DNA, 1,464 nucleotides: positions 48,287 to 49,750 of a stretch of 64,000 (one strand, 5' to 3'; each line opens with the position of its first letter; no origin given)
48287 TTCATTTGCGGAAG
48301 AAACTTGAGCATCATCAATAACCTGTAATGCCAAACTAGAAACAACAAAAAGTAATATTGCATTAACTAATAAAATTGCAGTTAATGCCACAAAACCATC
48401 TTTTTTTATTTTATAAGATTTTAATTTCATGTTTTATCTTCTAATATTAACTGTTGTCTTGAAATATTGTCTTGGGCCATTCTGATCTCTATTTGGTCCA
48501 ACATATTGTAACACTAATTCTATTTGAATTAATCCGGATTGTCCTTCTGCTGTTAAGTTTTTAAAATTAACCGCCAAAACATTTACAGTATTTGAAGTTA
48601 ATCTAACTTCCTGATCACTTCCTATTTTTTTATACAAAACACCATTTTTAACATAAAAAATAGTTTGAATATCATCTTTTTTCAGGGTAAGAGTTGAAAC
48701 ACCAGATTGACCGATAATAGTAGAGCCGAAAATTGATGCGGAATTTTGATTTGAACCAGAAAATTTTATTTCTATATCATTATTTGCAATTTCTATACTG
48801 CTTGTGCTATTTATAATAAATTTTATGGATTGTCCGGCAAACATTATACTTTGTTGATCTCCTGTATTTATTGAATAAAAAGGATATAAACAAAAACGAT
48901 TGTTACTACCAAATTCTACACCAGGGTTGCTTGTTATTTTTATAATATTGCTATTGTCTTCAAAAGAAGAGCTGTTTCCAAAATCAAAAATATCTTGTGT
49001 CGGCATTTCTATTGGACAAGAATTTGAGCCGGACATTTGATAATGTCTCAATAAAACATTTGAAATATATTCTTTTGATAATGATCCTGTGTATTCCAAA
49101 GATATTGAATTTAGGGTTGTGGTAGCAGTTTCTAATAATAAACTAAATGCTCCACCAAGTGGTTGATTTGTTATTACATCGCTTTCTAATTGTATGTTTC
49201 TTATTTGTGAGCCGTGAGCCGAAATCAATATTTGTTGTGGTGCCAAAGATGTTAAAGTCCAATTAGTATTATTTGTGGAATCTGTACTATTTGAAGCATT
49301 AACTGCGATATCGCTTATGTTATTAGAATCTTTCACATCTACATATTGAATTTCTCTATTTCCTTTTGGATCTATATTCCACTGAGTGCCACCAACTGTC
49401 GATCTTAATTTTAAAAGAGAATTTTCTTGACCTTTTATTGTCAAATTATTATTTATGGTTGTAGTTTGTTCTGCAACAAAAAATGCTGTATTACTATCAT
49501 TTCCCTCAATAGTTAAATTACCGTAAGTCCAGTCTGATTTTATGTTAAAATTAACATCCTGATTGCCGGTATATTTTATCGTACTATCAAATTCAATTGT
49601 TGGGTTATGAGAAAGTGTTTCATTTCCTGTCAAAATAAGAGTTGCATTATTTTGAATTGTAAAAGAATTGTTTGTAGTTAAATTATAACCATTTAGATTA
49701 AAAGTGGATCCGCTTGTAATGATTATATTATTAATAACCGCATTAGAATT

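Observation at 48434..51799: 1121-aa beta-helix repeat protein in the PilY1 position of the pilus locus, with a recent exact internal duplication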

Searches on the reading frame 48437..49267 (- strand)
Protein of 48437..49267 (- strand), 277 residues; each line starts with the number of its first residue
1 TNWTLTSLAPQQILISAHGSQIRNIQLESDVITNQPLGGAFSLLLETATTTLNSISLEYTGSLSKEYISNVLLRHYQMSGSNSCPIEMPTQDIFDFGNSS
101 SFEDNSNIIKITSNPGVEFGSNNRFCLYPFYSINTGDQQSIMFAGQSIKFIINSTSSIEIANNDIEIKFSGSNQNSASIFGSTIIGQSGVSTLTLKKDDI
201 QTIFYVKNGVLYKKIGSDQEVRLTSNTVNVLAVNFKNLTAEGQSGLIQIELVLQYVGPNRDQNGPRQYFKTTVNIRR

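Call 21: find_homologous_proteins(query=window:48437-49267:-)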
Query window:48437-49267:-: 785 candidates shared short words with the query, none scored E <= 0.001.

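Call 44: search_solved_structures(query=A2, max_evalue=10)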
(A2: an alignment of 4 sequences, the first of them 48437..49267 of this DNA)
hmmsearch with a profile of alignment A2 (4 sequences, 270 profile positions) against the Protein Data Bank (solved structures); distinct sequences matched with E-value up to 10: 1.
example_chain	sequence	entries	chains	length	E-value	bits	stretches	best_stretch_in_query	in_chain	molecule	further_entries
2lbb_A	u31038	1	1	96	1.5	11.1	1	100-133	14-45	Acyl CoA binding protein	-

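Call 51: search_protein_representatives(alignment_id=A2)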
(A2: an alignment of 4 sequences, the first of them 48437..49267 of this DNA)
Query: 4 sequences, 270 profile positions. Proteins with E-value up to 0.001 (for the whole library): 574; up to 1e-10: 202; up to 1e-30: 67. The best 150 are listed.
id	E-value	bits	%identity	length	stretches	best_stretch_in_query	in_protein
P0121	0.0e+00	1436.1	-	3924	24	5-179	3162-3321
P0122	1.4e-124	431.1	-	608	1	1-270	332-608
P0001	1.0e-122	424.9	-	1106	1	1-270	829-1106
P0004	1.1e-111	388.7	-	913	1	1-270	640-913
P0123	2.5e-98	344.9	-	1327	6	13-181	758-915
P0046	3.2e-98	344.6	-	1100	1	1-269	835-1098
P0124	1.0e-77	277.3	-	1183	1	1-268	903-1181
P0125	3.7e-71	255.8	-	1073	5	12-187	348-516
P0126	3.7e-69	249.3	-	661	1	8-268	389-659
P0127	3.0e-67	243.0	-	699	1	1-268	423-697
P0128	4.7e-62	226.0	-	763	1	10-269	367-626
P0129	2.1e-59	217.3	-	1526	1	25-270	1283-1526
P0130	2.0e-58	214.0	-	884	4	12-181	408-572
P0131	1.8e-57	211.0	-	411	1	11-270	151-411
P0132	2.5e-56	207.2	-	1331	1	13-270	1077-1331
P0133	3.5e-54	200.2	-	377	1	6-269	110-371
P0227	7.7e-17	77.7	-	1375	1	9-179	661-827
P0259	2.0e-14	69.8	-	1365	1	10-178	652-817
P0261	2.5e-14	69.5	-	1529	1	14-177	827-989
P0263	3.0e-14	69.2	-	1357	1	10-172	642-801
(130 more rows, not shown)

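Call 58: find_encoding_contigs(protein=P0122, flank=5000, max_places=4)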
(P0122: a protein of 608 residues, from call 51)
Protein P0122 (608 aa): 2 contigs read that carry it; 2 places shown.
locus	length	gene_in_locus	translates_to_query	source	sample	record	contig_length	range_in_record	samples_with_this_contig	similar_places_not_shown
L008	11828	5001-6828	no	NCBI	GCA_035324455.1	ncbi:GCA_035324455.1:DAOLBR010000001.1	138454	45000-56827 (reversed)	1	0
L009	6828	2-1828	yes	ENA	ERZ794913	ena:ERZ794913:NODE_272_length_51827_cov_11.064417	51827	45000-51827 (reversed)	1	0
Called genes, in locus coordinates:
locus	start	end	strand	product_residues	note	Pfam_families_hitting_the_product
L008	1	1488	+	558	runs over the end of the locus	PF05157:MshEN, PF00437:T2SSE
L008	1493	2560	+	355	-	PF00482:T2SSF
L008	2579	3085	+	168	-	PF07963:N_methyl (weak)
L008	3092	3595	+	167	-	-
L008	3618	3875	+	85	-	-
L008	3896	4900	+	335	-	-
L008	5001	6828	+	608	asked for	-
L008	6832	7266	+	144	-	-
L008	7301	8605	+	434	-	PF11104:PilM_2, PF06723:MreB_Mbl (faint), PF14450:FtsA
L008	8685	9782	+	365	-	PF01926:MMR_HSR1, PF02421:FeoB_N, PF06071:YchF-GTPase_C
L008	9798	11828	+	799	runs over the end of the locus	PF00133:tRNA-synt_1, PF09334:tRNA-synt_1g, PF13603:tRNA-synt_1_2, PF00133:tRNA-synt_1, PF08264:Anticodon_1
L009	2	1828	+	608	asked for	?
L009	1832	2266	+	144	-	-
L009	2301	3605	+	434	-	PF11104:PilM_2, PF06723:MreB_Mbl (faint), PF14450:FtsA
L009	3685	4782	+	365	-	PF01926:MMR_HSR1, PF02421:FeoB_N, PF06071:YchF-GTPase_C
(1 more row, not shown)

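Call 66: predict_structure(alignment_id=A3)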
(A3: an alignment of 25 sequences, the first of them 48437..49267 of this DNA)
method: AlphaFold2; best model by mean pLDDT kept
length: 277 residues; sequences in the alignment: 25
mean_pLDDT: 89.3   pTM: 0.75
mean pLDDT of the five models: 89.3, 88.3, 87.9, 86.2, 84.3
residues with pLDDT >= 90: 161; 70-90: 102; 50-70: 13; < 50: 1
segments of 3 or more residues with pLDDT < 50: none
pLDDT, mean of each block of 10 residues (from residue 1): 63 94 84 94 94 98 95 95 90 96 94 96 95 88 88 96 91 86 78 87 91 95 92 86 85 84 83 80
secondary structure, 60 per line:
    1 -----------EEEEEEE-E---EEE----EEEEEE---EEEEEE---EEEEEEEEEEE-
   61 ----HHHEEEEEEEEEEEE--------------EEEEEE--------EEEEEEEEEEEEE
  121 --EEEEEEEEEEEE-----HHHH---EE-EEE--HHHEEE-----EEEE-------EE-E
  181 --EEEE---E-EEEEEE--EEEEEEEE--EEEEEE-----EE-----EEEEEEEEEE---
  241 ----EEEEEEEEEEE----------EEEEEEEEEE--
elements in order: E12-18 E24-26 E31-36 E40-45 E49-59 E68-79 E94-99 E108-120 E123-134 H140-143 E150-152 E158-160 E166-169 E183-186 E192-197 E200-207 E210-215 E228-237 E245-255 E266-275

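Call 68: find_encoding_contigs(protein=P0133, flank=7000, max_places=2)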
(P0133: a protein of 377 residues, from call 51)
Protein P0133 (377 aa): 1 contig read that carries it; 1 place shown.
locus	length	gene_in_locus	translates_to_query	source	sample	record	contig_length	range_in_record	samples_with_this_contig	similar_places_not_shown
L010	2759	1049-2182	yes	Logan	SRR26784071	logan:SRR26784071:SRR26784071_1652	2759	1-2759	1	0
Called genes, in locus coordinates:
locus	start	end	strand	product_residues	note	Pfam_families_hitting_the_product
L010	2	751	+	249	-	?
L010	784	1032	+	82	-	-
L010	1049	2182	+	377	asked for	-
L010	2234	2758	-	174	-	?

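Call 69: find_encoding_contigs(protein=P0124, flank=7000, max_places=2)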
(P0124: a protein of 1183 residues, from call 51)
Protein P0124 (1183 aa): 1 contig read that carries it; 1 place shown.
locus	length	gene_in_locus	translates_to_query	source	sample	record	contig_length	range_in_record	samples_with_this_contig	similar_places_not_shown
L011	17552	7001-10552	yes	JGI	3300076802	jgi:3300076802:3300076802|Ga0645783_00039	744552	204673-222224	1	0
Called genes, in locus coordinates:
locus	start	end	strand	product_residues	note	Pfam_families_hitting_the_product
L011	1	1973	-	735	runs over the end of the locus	PF00133:tRNA-synt_1, PF09334:tRNA-synt_1g (weak), PF00133:tRNA-synt_1, PF08264:Anticodon_1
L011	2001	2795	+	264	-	PF01209:Ubie_methyltran, PF13489:Methyltransf_23, PF13847:Methyltransf_31, PF08241:Methyltransf_11, PF08242:Methyltransf_12, PF13649:Methyltransf_25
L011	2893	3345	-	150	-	PF09424:YqeY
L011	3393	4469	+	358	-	PF02646:RmuC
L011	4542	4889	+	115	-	PF00829:Ribosomal_L21p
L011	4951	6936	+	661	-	PF13385:Laminin_G_3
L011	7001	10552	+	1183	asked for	-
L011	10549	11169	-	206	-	PF21176:RecR_HhH, PF01751:Toprim (weak), PF13662:Toprim_4, PF21175:RecR_C (faint)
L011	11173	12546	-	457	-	PF00772:DnaB, PF03796:DnaB_C, PF13481:AAA_25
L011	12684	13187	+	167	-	-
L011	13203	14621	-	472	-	PF00133:tRNA-synt_1 (faint), PF01406:tRNA-synt_1e, PF09334:tRNA-synt_1g (weak)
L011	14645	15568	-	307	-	PF01544:CorA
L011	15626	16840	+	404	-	PF22694:CtpB_N-like (weak), PF00595:PDZ, PF13180:PDZ_2, PF17820:PDZ_6, PF03572:Peptidase_S41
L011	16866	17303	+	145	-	PF01281:Ribosomal_L9_N, PF03948:Ribosomal_L9_C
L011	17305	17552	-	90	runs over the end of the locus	PF01016:Ribosomal_L27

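Call 91: search_protein_families(library=pfam, proteins=[P0227, P0259, P0261, P0263, P0121], max_evalue=0.001)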
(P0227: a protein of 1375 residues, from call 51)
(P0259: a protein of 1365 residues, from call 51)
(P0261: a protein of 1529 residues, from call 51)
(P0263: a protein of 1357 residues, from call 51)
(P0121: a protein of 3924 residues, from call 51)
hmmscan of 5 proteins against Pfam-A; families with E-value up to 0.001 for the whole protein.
P0227 (1375 aa): 2 families
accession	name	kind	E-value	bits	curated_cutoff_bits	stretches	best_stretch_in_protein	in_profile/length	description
PF13620.12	CarboxypepD_reg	-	3.4e-08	34.2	32.3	1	177-236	5-63/82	Carboxypeptidase regulatory-like domain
PF07963.17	N_methyl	-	1.5e-05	24.8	21.2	1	24-47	4-27/27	Prokaryotic N-terminal methylation motif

P0259 (1365 aa): 2 families
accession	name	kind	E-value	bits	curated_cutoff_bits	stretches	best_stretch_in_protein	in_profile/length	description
PF07963.17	N_methyl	-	6.4e-07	29.1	21.2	1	8-31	4-27/27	Prokaryotic N-terminal methylation motif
PF13620.12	CarboxypepD_reg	-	0.00016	22.4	32.3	1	166-240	6-65/82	Carboxypeptidase regulatory-like domain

P0261 (1529 aa): 1 family
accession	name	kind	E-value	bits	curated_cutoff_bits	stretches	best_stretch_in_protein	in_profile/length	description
PF07963.17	N_methyl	-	4.2e-06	26.5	21.2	1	11-34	4-27/27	Prokaryotic N-terminal methylation motif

P0263 (1357 aa): 2 families
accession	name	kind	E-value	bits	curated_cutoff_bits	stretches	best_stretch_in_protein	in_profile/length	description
PF13620.12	CarboxypepD_reg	-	7.6e-08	33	32.3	1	157-218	5-63/82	Carboxypeptidase regulatory-like domain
PF07963.17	N_methyl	-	8.2e-07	28.8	21.2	1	1-27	1-27/27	Prokaryotic N-terminal methylation motif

P0121 (3924 aa): 1 family
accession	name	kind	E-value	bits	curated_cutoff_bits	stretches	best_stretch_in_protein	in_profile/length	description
PF25049.1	OB_HELZ2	-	3.9e-34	116.8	29.3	0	1400-1437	42-80/90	3'-5' exoribonuclease HELZ2, OB-fold domain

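Call 103: find_related_loci(query=A2, collection=metagenome_contigs, flank=10000)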
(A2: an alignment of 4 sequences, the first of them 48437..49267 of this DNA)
Query A2 (277 aa) in metagenome_contigs; peptide patterns used: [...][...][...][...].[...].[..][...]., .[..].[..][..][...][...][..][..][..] (x = any residue, [..] = any of these).
496 stretches matched a pattern; 4 encode a relative of the query (tblastn E <= 1e-3); 3 distinct loci.
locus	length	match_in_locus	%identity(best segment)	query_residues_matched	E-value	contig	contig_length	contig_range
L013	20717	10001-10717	32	1-253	3e-25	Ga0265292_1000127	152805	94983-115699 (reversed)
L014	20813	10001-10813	34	2-275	1e-39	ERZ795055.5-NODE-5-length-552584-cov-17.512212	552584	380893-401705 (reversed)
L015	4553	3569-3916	28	165-277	1e-5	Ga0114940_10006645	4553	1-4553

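Call 111: find_encoding_contigs(protein=P0259, flank=7000, max_places=1)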
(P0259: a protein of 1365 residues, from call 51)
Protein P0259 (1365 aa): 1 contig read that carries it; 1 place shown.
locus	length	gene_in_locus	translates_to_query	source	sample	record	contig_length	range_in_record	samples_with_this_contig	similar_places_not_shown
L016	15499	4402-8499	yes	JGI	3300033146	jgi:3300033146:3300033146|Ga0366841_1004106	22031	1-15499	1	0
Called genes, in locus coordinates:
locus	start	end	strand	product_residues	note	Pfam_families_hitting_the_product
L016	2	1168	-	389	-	?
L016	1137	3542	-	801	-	-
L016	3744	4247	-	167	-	PF07963:N_methyl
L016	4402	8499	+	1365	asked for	PF07963:N_methyl (weak)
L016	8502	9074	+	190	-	PF07963:N_methyl (weak)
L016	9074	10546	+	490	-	-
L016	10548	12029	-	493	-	PF11104:PilM_2, PF14450:FtsA, PF08239:SH3_3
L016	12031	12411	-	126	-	-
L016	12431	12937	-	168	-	-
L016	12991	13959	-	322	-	-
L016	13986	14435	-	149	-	PF07963:N_methyl (weak)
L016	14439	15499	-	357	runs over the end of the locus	PF00482:T2SSF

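Call 121: search_protein_families(library=pfam, proteins=[L015:3404-3919:+, L016:12431-12937:-, L015:3916-4302:+, L016:12031-12411:-, L015:1565-3403:+, L016:12991-13959:-], max_evalue=1)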
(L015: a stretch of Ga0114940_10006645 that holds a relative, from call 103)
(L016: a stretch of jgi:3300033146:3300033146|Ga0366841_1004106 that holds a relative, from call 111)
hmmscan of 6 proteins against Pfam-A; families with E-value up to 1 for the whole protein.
L015:3404-3919:+ (171 aa): 1 family
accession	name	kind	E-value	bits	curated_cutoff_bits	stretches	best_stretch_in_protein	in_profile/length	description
PF07963.17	N_methyl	-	0.82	9.8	21.2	0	11-30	8-27/27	Prokaryotic N-terminal methylation motif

L016:12431-12937:- (168 aa): 1 family
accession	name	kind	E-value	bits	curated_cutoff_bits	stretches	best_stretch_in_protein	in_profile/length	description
PF07963.17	N_methyl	-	5.7e-05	23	21.2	1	7-31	2-26/27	Prokaryotic N-terminal methylation motif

L015:3916-4302:+ (128 aa): 1 family
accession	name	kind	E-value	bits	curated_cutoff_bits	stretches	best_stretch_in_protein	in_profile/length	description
PF16871.11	DUF5077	-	0.019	15.5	24.6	1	75-126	52-103/122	Domain of unknown function (DUF5077)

L016:12031-12411:- (126 aa): 0 families

L015:1565-3403:+ (612 aa): 4 families
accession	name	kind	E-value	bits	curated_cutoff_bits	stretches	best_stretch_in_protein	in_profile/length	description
PF08309.17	LVIVD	-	1.4e-33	114.3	20.2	7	338-377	1-38/42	LVIVD repeat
PF09826.15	Beta_propel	-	1.3e-07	31.4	22.4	1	284-356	52-130/495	Beta propeller domain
PF07963.17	N_methyl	-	0.00011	22.1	21.2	1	6-29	4-27/27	Prokaryotic N-terminal methylation motif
PF25680.1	Mom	-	0.15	12.1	27.1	0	65-100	107-140/202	Mom protein family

L016:12991-13959:- (322 aa): 1 family
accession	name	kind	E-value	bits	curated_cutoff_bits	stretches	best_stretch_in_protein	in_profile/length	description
PF07963.17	N_methyl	-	0.0062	16.5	21.2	1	7-28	3-24/27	Prokaryotic N-terminal methylation motif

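Call 122: search_protein_families(library=ncbifam, proteins=[L015:3404-3919:+, L016:12431-12937:-, L015:3916-4302:+, L016:12031-12411:-, L015:1565-3403:+, L016:12991-13959:-], max_evalue=1)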
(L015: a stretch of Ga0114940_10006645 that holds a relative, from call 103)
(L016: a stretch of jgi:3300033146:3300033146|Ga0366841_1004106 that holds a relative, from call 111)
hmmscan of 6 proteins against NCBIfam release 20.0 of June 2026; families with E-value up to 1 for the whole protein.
L015:3404-3919:+ (171 aa): 2 families
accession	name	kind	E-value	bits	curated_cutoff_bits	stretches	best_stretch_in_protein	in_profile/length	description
NF002537.0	PRK02090.1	equivalog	0.043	13.4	154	1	57-105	29-77/244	phosphoadenylyl-sulfate reductase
TIGR02057.1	PAPS_reductase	equivalog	0.051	13.4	254.2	1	52-108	10-64/224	phosphoadenosine phosphosulfate reductase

L016:12431-12937:- (168 aa): 1 family
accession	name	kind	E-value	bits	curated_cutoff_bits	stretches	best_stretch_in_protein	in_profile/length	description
NF041013.1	T4P_ComGE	equivalog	0.0035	17.4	49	1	7-33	1-27/83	competence type IV pilus minor pilin ComGE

L015:3916-4302:+ (128 aa): 1 family
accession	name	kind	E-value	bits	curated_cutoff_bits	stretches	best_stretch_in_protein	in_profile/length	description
NF041014.1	pilin_ComGG_2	equivalog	4.3e-05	24.1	40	1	6-103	3-98/101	competence type IV pilus minor pilin ComGG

L016:12031-12411:- (126 aa): 0 families

L015:1565-3403:+ (612 aa): 5 families
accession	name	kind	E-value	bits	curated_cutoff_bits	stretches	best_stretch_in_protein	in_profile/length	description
TIGR04312.1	choice_anch_B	subfamily_domain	3.9e-09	36.2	100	3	400-458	49-110/364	choice-of-anchor B family protein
TIGR02532.1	IV_pilin_GFxxxE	domain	0.00092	19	16.3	1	7-28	2-23/24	prepilin-type N-terminal cleavage/methylation domain-containing protein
NF041013.1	T4P_ComGE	equivalog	0.0054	16.8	49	1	5-57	2-54/83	competence type IV pilus minor pilin ComGE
TIGR01708.2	typeII_sec_gspH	equivalog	0.017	15.1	80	1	7-44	2-40/169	type II secretion system minor pseudopilin GspH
NF041002.1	pilin_ComGF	equivalog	0.19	11.9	80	1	7-65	2-59/139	competence type IV pilus minor pilin ComGF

L016:12991-13959:- (322 aa): 4 families
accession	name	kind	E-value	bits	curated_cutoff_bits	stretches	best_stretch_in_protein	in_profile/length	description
NF041013.1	T4P_ComGE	equivalog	0.0024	17.9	49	1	7-56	2-51/83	competence type IV pilus minor pilin ComGE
TIGR02532.1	IV_pilin_GFxxxE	domain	0.031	14.1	16.3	1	12-28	5-21/24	prepilin-type N-terminal cleavage/methylation domain-containing protein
TIGR01707.1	gspI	equivalog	0.035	14.6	44.35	1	10-53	1-40/101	type II secretion system minor pseudopilin GspI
TIGR01711.1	gspJ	equivalog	0.056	13.2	64.85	1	10-61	2-50/192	type II secretion system minor pseudopilin GspJ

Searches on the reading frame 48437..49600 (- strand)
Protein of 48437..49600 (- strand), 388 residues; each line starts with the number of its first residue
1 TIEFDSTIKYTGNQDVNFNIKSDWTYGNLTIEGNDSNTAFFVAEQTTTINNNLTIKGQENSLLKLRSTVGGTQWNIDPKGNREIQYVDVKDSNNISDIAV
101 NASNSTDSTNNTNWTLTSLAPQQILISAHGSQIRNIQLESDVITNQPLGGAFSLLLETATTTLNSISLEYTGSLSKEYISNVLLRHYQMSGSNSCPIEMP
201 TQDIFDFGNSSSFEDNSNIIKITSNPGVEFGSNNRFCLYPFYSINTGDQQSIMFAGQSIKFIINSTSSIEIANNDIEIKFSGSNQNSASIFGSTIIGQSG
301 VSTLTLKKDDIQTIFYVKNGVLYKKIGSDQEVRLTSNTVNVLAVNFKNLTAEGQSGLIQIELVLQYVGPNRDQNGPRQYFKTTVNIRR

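Call 24: find_related_loci(query=window:48437-49600:-, collection=genome_contigs, flank=10000)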
Query window:48437-49600:- (388 aa) in genome_contigs; peptide patterns used: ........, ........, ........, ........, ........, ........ (x = any residue, [..] = any of these).
52 stretches matched a pattern; 1 encode a relative of the query (tblastn E <= 1e-3); 1 distinct loci.
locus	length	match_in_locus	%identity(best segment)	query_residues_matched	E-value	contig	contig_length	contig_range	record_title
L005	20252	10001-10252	29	205-296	5e-5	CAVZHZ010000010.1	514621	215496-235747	MAG: uncultured Chitinophagaceae bacterium isolate MFD04651.bin.1.127 genome assembly, contig: contig_27668, whole genom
